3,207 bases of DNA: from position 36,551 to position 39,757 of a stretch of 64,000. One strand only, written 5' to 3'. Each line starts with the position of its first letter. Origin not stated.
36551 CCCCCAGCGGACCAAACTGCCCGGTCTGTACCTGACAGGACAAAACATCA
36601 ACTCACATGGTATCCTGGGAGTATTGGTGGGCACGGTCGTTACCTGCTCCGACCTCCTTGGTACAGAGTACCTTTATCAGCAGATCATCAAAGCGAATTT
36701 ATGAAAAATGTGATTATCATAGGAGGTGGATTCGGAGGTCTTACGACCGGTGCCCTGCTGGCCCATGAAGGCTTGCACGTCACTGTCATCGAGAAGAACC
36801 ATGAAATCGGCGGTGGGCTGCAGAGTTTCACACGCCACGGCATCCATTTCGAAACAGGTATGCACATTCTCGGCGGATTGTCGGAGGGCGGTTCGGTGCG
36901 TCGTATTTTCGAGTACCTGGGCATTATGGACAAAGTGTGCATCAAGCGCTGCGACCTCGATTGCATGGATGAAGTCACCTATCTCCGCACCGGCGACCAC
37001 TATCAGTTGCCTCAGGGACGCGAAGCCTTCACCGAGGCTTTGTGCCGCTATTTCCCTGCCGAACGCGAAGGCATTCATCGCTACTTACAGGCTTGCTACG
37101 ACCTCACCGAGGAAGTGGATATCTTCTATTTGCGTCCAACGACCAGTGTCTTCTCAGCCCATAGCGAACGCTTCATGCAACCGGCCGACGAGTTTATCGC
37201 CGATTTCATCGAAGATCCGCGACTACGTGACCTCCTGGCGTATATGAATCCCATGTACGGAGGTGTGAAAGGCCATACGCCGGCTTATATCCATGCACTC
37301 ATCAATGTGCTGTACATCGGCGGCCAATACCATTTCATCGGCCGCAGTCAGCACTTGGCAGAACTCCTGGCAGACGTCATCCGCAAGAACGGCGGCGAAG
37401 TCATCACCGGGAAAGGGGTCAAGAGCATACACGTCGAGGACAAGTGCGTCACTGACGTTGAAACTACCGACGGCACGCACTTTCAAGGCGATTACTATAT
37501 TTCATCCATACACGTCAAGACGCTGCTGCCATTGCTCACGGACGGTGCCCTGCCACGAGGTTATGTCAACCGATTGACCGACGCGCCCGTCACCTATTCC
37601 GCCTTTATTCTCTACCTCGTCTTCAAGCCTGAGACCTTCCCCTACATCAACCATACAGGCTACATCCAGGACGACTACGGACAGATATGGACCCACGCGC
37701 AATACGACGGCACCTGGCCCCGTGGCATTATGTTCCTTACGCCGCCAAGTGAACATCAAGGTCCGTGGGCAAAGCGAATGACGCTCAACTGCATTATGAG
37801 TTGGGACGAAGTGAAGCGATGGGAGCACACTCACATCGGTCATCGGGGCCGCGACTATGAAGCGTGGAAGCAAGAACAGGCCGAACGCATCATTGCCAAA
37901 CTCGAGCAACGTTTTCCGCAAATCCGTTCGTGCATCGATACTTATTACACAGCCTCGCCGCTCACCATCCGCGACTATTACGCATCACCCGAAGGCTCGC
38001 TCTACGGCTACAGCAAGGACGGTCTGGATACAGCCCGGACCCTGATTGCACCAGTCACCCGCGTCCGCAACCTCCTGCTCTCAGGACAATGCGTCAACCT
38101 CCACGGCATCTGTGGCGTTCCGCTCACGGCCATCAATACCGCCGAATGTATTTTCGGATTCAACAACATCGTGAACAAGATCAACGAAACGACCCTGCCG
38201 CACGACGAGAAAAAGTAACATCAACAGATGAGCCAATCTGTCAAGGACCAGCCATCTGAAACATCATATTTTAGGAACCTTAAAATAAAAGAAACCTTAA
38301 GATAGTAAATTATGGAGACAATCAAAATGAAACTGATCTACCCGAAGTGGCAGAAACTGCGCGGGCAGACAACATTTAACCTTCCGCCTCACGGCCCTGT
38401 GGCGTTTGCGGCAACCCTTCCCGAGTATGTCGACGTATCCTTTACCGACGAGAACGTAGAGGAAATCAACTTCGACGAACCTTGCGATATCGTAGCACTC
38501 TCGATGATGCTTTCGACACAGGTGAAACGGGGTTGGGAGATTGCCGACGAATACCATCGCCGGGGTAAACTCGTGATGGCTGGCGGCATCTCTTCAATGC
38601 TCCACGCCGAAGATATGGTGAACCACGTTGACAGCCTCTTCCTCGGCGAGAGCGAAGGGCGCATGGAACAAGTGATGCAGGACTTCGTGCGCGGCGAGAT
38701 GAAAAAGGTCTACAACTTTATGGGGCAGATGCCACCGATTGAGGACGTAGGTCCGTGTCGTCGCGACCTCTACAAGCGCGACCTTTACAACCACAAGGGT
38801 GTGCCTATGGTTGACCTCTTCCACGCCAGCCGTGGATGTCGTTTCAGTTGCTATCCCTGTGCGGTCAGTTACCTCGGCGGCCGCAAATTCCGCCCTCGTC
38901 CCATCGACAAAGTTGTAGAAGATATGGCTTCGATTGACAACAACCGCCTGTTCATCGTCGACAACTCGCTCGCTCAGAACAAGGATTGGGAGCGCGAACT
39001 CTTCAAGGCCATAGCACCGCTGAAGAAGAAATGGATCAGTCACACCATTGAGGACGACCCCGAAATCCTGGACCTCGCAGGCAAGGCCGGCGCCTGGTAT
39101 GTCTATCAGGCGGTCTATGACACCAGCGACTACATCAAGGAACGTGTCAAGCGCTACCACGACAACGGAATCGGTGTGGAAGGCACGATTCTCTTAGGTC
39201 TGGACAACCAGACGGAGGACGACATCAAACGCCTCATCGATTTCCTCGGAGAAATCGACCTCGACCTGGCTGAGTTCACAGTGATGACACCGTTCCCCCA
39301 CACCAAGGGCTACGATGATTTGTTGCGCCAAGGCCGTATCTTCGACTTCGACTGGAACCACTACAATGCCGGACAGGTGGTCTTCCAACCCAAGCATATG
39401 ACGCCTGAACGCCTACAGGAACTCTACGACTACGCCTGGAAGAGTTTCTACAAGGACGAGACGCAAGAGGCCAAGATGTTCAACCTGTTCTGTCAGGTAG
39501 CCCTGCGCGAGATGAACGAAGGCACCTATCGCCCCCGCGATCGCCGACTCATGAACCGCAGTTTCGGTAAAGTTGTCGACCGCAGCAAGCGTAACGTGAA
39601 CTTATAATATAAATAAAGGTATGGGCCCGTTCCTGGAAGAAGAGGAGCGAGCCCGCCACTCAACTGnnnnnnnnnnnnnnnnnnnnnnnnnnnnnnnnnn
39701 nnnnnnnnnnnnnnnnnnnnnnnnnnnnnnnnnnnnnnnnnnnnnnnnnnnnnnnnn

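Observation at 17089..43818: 26.7-kb, 26-gene aryl-polyene/flexirubin-type type II PKS island with lipid-anchoring and export machinery but no dialkylresorcinol genes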

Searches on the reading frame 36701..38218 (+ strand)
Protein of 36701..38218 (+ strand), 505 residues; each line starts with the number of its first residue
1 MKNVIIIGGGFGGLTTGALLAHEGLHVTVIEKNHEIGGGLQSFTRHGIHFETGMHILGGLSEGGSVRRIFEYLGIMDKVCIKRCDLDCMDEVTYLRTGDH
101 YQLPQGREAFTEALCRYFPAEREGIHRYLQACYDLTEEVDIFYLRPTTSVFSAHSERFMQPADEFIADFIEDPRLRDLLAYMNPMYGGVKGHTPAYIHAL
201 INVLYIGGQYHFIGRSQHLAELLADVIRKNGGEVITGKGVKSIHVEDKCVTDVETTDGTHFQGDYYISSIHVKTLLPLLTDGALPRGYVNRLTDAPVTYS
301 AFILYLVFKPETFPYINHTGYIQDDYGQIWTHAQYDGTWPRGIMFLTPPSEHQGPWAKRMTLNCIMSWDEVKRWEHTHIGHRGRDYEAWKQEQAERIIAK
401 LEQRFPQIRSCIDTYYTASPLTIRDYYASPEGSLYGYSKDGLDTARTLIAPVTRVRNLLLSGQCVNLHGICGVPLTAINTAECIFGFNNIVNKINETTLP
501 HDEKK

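Call 6: search_protein_families(library=pfam, proteins=[window:36701-38218:+], max_evalue=0.01)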
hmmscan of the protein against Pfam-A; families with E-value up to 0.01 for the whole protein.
window:36701-38218:+ (505 aa): 12 families
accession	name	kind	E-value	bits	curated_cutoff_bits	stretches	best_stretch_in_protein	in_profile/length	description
PF01593.30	Amino_oxidase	-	3e-18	66.8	19.8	1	12-312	2-295/443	Flavin containing amine oxidoreductase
PF13450.12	NAD_binding_8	-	3.8e-15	56.4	21.9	1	6-73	1-68/68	NAD(P)-binding Rossmann-like domain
PF01266.30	DAO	-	5.2e-12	46.4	27.9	1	4-410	2-302/353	FAD dependent oxidoreductase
PF07992.20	Pyr_redox_2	-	1.6e-07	31.4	26.1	1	3-34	2-33/291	Pyridine nucleotide-disulphide oxidoreductase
PF00070.33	Pyr_redox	-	2.9e-07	31.3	22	1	3-37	1-35/82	Pyridine nucleotide-disulphide oxidoreductase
PF00890.30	FAD_binding_2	-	7.3e-06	25.9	20.4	1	4-41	2-37/414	FAD binding domain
PF01946.23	Thi4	-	2.8e-05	23.9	26.2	1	3-40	19-57/235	Thi4 family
PF03486.20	HI0933_like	-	4.1e-05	23.6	50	1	3-37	2-36/244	HI0933-like protein Rossmann domain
PF12831.13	FAD_oxidored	-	4.8e-05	23.3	27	1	4-41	2-39/416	FAD dependent oxidoreductase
PF01494.25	FAD_binding_3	-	9.1e-05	22.3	22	1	3-34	3-34/349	FAD binding domain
PF04820.20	Trp_halogenase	-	0.0016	17.8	21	0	216-269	157-210/458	Tryptophan halogenase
PF03721.20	UDPG_MGDP_dh_N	-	0.009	16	27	0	3-35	2-34/187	UDP-glucose/GDP-mannose dehydrogenase family, NAD binding domain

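Call 12: search_protein_families(library=ncbifam, proteins=[window:36701-38218:+], max_evalue=0.001)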
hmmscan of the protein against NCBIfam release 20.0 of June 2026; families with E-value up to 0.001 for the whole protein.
window:36701-38218:+ (505 aa): 42 families (the best 25 are shown)
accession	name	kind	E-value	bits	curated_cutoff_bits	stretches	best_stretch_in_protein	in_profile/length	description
TIGR02733.1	desat_CrtD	equivalog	5.3e-40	137.5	549.7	2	144-482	157-486/492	C-3',4' desaturase CrtD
TIGR02734.1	crtI_fam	subfamily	6.9e-27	94.3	238.1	1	4-318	1-322/504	phytoene desaturase family protein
NF058655.1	CrtID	equivalog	2.4e-26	92.6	640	1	4-479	1-473/478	bifunctional phytoene desaturase/3,4-desaturase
NF045637.1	carotdesatCrtDProt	equivalog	5.6e-26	91.1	580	2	165-479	171-474/485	1-hydroxycarotenoid 3,4-desaturase CrtD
TIGR02730.1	carot_isom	equivalog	5.9e-25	88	586.9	1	3-458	2-461/493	carotenoid isomerase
NF042421.1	hydcarot_desat_CrtD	equivalog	1.1e-17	63.7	500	1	1-308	1-311/487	1-hydroxycarotenoid 3,4-desaturase CrtD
NF005560.0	PRK07233.1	equivalog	1.2e-12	47.4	252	1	3-78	2-75/435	hypothetical protein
TIGR03467.1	HpnE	equivalog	2.7e-12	46.7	283.05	1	4-58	1-57/430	hydroxysqualene dehydroxylase HpnE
NF005548.0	PRK07208.1-4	equivalog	7.7e-11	41.2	389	1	1-55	3-57/488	hypothetical protein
TIGR02731.1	phytoene_desat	equivalog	4.9e-09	35.4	569.4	1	4-83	2-80/453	15-cis-phytoene desaturase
NF005546.0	PRK07208.1-2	equivalog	1.7e-08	33.5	418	1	218-280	253-320/527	hypothetical protein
NF045689.1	BCarotKetCrtO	equivalog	3.4e-08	32.5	1000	0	213-276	239-303/563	beta-carotene ketolase CrtO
NF005313.0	PRK06847.1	subfamily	6.5e-08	31.9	372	1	1-35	4-38/375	hypothetical protein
NF005545.0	PRK07208.1-1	equivalog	1.6e-07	30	451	1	3-56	9-63/504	hypothetical protein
TIGR00562.1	proto_IX_ox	equivalog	2e-07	30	97.85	1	1-75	2-76/470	protoporphyrinogen oxidase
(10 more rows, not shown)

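Call 55: search_solved_structures(query=window:36701-38218:+, max_evalue=0.001)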
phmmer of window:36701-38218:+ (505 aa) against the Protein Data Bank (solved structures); distinct sequences matched with E-value up to 0.001: 5.
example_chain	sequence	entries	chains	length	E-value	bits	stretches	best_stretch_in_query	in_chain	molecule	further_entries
4rep_A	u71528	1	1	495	8.3e-16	60.9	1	1-478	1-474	Gamma-carotene desaturase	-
4dgk_A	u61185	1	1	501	2.9e-10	42.6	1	1-454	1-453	Phytoene dehydrogenase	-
3nrn_A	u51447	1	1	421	3.3e-09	39.2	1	4-75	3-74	uncharacterized protein PF1083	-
5mog_A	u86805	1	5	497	4.8e-08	35.3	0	3-82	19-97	Phytoene dehydrogenase, chloroplastic/chromoplastic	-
1sez_A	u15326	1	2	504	0.00072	21.5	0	2-78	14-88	Protoporphyrinogen oxidase, mitochondrial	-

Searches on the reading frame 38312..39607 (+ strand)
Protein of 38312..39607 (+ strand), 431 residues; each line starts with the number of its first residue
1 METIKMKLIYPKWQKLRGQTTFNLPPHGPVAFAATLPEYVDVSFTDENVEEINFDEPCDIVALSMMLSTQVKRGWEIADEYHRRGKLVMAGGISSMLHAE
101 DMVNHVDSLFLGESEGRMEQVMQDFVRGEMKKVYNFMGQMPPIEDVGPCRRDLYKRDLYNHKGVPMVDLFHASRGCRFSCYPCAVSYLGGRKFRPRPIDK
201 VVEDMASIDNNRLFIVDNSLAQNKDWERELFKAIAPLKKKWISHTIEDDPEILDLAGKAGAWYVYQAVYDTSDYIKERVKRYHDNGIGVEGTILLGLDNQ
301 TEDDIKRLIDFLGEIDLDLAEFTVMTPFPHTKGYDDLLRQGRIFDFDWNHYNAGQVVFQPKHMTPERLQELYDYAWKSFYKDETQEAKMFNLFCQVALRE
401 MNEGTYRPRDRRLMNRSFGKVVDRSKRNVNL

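Call 6: search_protein_families(library=pfam, proteins=[window:38312-39607:+], max_evalue=0.01)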
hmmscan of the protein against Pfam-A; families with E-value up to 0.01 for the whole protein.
window:38312-39607:+ (431 aa): 3 families
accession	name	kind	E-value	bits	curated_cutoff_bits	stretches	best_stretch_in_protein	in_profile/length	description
PF04055.27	Radical_SAM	-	2.2e-07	31.6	29.5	1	228-312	91-166/166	Radical SAM superfamily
PF02310.24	B12-binding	-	0.00011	22.5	32.1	1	38-121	26-120/121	B12 binding domain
PF19864.5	Radical_SAM_N2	-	0.0025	17.7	29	1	83-125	84-125/151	Radical SAM proteins, N-terminal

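Call 12: search_protein_families(library=ncbifam, proteins=[window:38312-39607:+], max_evalue=0.001)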
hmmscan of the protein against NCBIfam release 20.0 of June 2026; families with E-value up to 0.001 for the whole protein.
window:38312-39607:+ (431 aa): 11 families
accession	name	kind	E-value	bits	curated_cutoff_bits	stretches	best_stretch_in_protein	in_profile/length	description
TIGR04013.1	B12_SAM_MJ_1487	hypoth_equivalog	2.5e-16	59.5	251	1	42-221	28-209/382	TIGR04013 family B12-binding domain/radical SAM domain-containing protein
TIGR03471.1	HpnJ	equivalog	1e-13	51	577.6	1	148-348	173-398/472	hopanoid biosynthesis associated radical SAM protein HpnJ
TIGR02026.1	BchE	equivalog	1.5e-11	43.9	481.35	1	141-372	165-420/497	magnesium-protoporphyrin IX monomethyl ester anaerobic oxidative cyclase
TIGR04072.2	rSAM_ladder_B12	equivalog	3.8e-10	39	360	1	86-233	99-250/443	lipid biosynthesis B12-binding/radical SAM protein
TIGR04367.1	HpnR_B12_rSAM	equivalog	3.8e-09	35.6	650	1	59-230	62-249/490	hopanoid C-3 methylase HpnR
TIGR04014.1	B12_SAM_MJ_0865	equivalog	1.1e-07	31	360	0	73-208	56-201/434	methyl-coenzyme M reductase glutamine C-methyltransferase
NF038361.1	rSAM_Sden_1168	equivalog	2.6e-06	26.3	575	0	170-243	285-361/560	Sden_1168 family B12-binding radical SAM P-methyltransferase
NF033070.1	rSAM_AprD4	equivalog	5e-05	22.4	500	0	292-370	343-422/456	AprD4 family radical SAM diol-dehydratase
NF040542.1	rSAM_RCCLKC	equivalog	0.00031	20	450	0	38-134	27-128/423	arsinothricin biosynthesis radical SAM protein ArsL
NF040546.1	rSAM_CUAEP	equivalog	0.00046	19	500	0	35-206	28-210/468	CUAEP/CCAEP-tail radical SAM (seleno)protein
NF045585.1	rSAM_slr0320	equivalog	0.00058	18.5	775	0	71-209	125-277/511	photosystem II high light acclimation radical SAM protein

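Call 29: find_encoding_contigs(protein=window:38312-39607:+, flank=10000, max_places=10)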
Protein window:38312-39607:+ (431 aa): no gene with exactly this product is on record in the collection.

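Call 54: search_solved_structures(query=window:38312-39607:+, max_evalue=1)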
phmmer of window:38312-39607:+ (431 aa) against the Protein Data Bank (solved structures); distinct sequences matched with E-value up to 1: 3.
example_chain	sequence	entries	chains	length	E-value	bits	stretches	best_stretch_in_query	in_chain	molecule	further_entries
6fd2_B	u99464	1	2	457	0.0011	21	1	170-353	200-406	Putative apramycin biosynthetic oxidoreductase 4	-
9ccb_A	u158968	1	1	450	0.04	15.9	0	170-208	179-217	Radical SAM core domain-containing protein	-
2zc2_A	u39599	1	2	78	0.93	11.4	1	219-288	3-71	DnaD-like replication protein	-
